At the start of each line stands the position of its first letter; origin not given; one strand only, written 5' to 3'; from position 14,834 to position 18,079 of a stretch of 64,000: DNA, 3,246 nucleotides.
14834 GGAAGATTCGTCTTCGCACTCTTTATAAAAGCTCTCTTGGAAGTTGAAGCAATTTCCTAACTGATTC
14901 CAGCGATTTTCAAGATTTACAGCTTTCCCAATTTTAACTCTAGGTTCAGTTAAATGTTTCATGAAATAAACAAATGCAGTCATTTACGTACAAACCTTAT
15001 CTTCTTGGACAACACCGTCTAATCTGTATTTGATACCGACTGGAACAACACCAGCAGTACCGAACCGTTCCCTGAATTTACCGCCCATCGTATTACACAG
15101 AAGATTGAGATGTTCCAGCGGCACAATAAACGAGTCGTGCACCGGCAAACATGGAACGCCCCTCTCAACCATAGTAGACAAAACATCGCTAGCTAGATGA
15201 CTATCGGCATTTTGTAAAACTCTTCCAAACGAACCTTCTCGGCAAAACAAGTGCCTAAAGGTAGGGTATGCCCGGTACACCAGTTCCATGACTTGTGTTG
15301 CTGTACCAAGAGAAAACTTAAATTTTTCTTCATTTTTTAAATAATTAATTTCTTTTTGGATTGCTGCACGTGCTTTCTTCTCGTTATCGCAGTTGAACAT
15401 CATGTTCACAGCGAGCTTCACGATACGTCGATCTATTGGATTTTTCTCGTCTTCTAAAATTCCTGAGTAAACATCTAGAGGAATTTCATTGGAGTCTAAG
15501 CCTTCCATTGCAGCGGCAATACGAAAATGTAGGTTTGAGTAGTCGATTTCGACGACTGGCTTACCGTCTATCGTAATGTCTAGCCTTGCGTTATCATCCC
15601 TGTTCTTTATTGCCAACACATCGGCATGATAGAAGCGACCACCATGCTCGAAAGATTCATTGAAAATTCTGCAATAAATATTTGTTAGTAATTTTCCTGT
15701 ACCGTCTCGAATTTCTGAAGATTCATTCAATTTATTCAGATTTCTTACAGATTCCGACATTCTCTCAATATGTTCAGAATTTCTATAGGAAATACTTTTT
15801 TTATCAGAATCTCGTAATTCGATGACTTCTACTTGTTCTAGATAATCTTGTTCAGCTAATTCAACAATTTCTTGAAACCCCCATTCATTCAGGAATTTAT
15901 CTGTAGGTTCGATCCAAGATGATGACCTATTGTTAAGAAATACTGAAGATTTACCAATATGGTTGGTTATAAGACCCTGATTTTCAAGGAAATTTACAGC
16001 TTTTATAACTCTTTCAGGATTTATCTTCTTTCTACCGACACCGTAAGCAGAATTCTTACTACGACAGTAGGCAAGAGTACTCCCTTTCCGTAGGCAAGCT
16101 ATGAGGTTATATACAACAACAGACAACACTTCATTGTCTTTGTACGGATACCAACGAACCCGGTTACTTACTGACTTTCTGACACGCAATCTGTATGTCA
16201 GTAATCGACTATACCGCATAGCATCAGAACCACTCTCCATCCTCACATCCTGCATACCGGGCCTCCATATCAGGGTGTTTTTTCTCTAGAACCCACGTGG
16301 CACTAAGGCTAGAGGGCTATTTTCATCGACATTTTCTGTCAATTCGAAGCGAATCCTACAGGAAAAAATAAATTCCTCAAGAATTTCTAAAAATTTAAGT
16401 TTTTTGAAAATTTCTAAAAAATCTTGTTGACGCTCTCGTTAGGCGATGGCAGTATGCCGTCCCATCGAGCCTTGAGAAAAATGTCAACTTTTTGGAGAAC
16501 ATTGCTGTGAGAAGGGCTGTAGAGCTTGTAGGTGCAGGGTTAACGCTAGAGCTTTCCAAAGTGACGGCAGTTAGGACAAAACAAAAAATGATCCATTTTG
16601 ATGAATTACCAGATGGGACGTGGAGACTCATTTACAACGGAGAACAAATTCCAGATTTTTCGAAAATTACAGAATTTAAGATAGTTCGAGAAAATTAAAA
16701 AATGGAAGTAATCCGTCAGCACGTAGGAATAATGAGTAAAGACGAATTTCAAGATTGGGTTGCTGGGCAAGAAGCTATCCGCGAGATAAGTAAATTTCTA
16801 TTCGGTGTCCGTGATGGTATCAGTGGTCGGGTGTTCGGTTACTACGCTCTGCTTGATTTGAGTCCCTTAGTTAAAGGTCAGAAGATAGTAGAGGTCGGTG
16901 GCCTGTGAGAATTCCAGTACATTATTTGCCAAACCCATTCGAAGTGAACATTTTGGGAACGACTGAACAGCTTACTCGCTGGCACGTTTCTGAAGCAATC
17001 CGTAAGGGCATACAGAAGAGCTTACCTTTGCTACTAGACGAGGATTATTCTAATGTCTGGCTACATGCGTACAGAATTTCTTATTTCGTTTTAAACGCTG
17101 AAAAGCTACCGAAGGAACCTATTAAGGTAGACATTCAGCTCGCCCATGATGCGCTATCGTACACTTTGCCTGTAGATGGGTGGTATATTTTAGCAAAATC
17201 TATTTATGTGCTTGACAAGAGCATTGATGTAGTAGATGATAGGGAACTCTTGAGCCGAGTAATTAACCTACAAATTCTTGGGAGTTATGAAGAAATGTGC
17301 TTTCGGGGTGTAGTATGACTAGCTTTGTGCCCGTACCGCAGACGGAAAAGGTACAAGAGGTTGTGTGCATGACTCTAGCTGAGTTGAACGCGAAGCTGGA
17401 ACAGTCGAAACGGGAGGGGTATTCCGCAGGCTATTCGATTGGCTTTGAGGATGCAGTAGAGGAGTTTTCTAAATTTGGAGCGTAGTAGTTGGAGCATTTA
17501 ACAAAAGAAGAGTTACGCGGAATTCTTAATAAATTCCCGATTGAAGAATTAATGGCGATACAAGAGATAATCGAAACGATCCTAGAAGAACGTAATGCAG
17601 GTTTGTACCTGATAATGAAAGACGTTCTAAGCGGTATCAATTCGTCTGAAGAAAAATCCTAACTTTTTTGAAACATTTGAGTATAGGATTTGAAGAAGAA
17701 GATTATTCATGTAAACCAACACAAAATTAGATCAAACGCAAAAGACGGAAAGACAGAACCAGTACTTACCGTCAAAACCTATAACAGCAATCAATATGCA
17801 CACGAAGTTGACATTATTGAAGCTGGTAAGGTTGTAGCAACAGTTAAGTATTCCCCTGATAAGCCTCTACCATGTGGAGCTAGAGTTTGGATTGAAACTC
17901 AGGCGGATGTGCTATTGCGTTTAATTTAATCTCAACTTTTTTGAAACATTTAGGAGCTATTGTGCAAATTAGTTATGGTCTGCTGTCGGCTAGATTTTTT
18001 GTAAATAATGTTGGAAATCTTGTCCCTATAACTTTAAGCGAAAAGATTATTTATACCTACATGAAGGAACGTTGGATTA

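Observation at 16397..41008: Conserved ~26-nt motif (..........-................) repeated 6-7 times in front of plus-strand genes: candidate phage-specific promoter or regulator site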

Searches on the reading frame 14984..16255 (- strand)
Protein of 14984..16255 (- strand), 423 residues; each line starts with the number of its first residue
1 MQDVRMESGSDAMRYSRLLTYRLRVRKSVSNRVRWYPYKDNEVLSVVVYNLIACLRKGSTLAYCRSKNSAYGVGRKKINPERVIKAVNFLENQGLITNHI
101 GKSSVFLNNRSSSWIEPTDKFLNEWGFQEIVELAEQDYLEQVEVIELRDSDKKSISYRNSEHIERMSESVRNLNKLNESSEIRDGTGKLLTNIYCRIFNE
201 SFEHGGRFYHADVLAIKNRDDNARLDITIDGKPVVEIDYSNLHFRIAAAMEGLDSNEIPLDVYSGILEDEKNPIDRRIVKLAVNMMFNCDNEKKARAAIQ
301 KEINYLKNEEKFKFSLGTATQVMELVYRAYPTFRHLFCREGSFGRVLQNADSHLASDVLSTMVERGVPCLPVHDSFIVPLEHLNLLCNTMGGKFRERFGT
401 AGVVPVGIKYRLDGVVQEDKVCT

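Call 10: search_protein_families(library=phrogs, proteins=[window:14984-16255:-], max_evalue=0.00001)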
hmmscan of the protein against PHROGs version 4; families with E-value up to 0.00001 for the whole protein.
window:14984-16255:- (423 aa): 1 family
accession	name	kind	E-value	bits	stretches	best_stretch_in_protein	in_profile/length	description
phrog_4756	-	unknown function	4e-58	198.5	1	38-395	56-425/440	-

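Call 29: search_protein_families(library=pfam, proteins=[window:14984-16255:-], max_evalue=0.01)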
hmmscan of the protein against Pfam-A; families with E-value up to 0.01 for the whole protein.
window:14984-16255:- (423 aa): 0 families

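Call 39: search_dna_similar(query=window:14984-16255:-, collection=phages, mode=protein, max_rows=25, rows=spread)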
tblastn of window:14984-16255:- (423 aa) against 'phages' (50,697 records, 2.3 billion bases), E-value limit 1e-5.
Records with a match: 227; places in all: 249; records where one place covers at least 80% of the query: 85.
Best place of each record, by identity: <60% 227.
By first word of the organism name: Rheinheimera 115; Vibrio 91; Aeromonas 14; Pseudoalteromonas 4; Klebsiella 2; Shewanella 1.
By host as written in the record: Rheinheimera sp. BAL341 115; - 48; Vibrio cholerae 15; Aeromonas sp. 5; Vibrio cholerae O1 5; Aeromonas hydrophila 4; Vibrio natriegens 3; Enterovibrio norvegicus 2; and 22 more.
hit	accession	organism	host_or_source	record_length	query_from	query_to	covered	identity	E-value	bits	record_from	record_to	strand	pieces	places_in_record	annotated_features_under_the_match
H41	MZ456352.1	Vibrio phage HNL01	Aliivibrio fischeri ES114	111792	11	378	87%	35.2%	5e-57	208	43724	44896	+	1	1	hypothetical protein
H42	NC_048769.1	Aeromonas phage 2L372D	Aeromonas hydrophila;Aeromonas ...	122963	44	422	90%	24.8%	9e-14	79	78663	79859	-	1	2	hypothetical protein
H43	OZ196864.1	Vibrio phage 166E36-1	Seawater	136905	42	399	85%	24.4%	2e-7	59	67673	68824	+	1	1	hypothetical protein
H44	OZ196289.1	Vibrio phage F102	Seawater and oysters mix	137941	46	419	88%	23.1%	8e-8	61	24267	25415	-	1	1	hypothetical protein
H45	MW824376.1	Vibrio phage 355E48.1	Vibrio crassostreae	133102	46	419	88%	22.9%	2e-7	60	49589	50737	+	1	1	hypothetical protein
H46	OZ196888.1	Vibrio phage 5P1b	Seawater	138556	50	374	77%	25.4%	2e-8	63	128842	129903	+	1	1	hypothetical protein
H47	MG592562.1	Vibrio phage 1.193.O._10N.286.52.C6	Vibrio splendidus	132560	46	377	78%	23.4%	1e-7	60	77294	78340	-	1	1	hypothetical protein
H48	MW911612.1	Vibrio phage ICP1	Vibrio cholerae O1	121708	61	399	80%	20.8%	2e-6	56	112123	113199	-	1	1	record has no annotation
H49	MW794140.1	Vibrio phage ICP1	rice water stool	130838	61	399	80%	20.8%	2e-6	56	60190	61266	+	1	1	hypothetical protein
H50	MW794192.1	Vibrio phage ICP1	-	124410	61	399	80%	20.8%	4e-6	56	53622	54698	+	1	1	hypothetical protein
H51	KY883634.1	Vibrio phage JSF5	Vibrio cholerae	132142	61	399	80%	20.8%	4e-6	56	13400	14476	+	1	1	hypothetical protein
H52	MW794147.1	Vibrio phage ICP1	-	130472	61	399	80%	20.8%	5e-6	55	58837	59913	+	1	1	hypothetical protein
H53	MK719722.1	Rheinheimera phage vB_RspM_Barba14A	Rheinheimera sp. BAL341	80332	136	385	59%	26.2%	1e-8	64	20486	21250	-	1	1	hypothetical protein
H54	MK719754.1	Rheinheimera phage vB_RspM_Barba35A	Rheinheimera sp. BAL341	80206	136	385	59%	26.2%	1e-8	64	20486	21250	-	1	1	hypothetical protein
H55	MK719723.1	Rheinheimera phage vB_RspM_Barba14S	Rheinheimera sp. BAL341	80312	136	385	59%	26.2%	1e-8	64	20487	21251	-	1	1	hypothetical protein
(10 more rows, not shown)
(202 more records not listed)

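Call 40: search_solved_structures(query=window:14984-16255:-, max_evalue=1)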
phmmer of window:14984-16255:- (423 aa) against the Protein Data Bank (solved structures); distinct sequences matched with E-value up to 1: 1.
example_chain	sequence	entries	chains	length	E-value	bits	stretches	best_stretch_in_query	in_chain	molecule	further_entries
9n2y_A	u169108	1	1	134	0.81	11.7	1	202-235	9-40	LM1843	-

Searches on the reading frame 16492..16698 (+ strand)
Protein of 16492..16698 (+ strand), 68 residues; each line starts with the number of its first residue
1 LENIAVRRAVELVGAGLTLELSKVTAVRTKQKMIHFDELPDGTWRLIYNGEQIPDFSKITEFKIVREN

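Call 47: search_protein_families(library=pfam, proteins=[window:16492-16698:+], max_evalue=0.05)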
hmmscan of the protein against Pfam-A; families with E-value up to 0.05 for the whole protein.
window:16492-16698:+ (68 aa): 2 families
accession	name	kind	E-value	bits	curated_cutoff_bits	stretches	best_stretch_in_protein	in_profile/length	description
PF22441.2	CLIC-like_N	-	0.031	14.9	23.5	1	23-62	37-78/86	CLIC-like N-terminal domain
PF00240.29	ubiquitin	-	0.048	13.9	25.4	0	29-64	24-59/72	Ubiquitin family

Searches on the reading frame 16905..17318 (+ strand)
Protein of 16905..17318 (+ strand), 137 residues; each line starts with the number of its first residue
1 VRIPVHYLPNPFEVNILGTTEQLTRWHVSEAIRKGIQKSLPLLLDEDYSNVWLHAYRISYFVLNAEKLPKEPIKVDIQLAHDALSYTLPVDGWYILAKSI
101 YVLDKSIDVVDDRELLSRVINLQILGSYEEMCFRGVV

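Call 47: search_protein_families(library=pfam, proteins=[window:16905-17318:+], max_evalue=0.05)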
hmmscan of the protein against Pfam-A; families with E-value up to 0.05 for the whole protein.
window:16905-17318:+ (137 aa): 1 family
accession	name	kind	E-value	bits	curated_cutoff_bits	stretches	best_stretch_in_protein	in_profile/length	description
PF14784.11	ECSIT_C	-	0.046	14.4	29.6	0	49-76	23-50/130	C-terminal domain of the ECSIT protein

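Call 50: search_protein_families(library=phrogs, proteins=[window:16905-17318:+], max_evalue=0.001)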
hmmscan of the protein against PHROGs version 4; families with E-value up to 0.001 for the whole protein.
window:16905-17318:+ (137 aa): 0 families

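Call 89: predict_structure(protein=window:16905-17318:+)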
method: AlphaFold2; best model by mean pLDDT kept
length: 137 residues; sequences in the alignment: 1
mean_pLDDT: 34.4   pTM: 0.28
mean pLDDT of the five models: 34.4, 32.9, 31.0, 28.5, 26.5
residues with pLDDT >= 90: 0; 70-90: 0; 50-70: 9; < 50: 128
segments of 3 or more residues with pLDDT < 50: 1-25, 27-29, 39-137
pLDDT, mean of each block of 10 residues (from residue 1): 29 40 46 51 33 32 37 33 31 36 28 28 27 28
secondary structure, 60 per line:
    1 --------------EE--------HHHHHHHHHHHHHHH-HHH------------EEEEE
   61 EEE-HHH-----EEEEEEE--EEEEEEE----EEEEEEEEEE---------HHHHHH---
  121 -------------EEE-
elements in order: H25-39 E56-63 E73-79 E82-88 E93-102 H112-117 E134-136

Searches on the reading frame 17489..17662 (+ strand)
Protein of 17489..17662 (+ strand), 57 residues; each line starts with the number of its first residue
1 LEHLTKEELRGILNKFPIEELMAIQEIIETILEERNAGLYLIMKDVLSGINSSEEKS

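Call 47: search_protein_families(library=pfam, proteins=[window:17489-17662:+], max_evalue=0.05)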
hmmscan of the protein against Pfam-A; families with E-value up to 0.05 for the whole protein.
window:17489-17662:+ (57 aa): 1 family
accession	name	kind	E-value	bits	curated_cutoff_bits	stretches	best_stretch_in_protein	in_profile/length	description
PF22470.1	Histone_HNS_N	-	0.0065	16.8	24.5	1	6-36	11-41/79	H-NS histone-like proteins, N-terminal domain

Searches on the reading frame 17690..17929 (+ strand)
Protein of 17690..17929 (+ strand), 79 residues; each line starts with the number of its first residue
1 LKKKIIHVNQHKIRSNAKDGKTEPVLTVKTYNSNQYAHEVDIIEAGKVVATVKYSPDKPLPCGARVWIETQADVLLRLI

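Call 47: search_protein_families(library=pfam, proteins=[window:17690-17929:+], max_evalue=0.05)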
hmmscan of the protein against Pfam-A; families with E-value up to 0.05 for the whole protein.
window:17690-17929:+ (79 aa): 0 families

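Call 50: search_protein_families(library=phrogs, proteins=[window:17690-17929:+], max_evalue=0.001)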
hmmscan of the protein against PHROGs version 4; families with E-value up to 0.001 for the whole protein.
window:17690-17929:+ (79 aa): 1 family
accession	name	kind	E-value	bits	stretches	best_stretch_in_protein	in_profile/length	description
phrog_8676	-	unknown function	1.8e-28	99.4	1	2-75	6-81/91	-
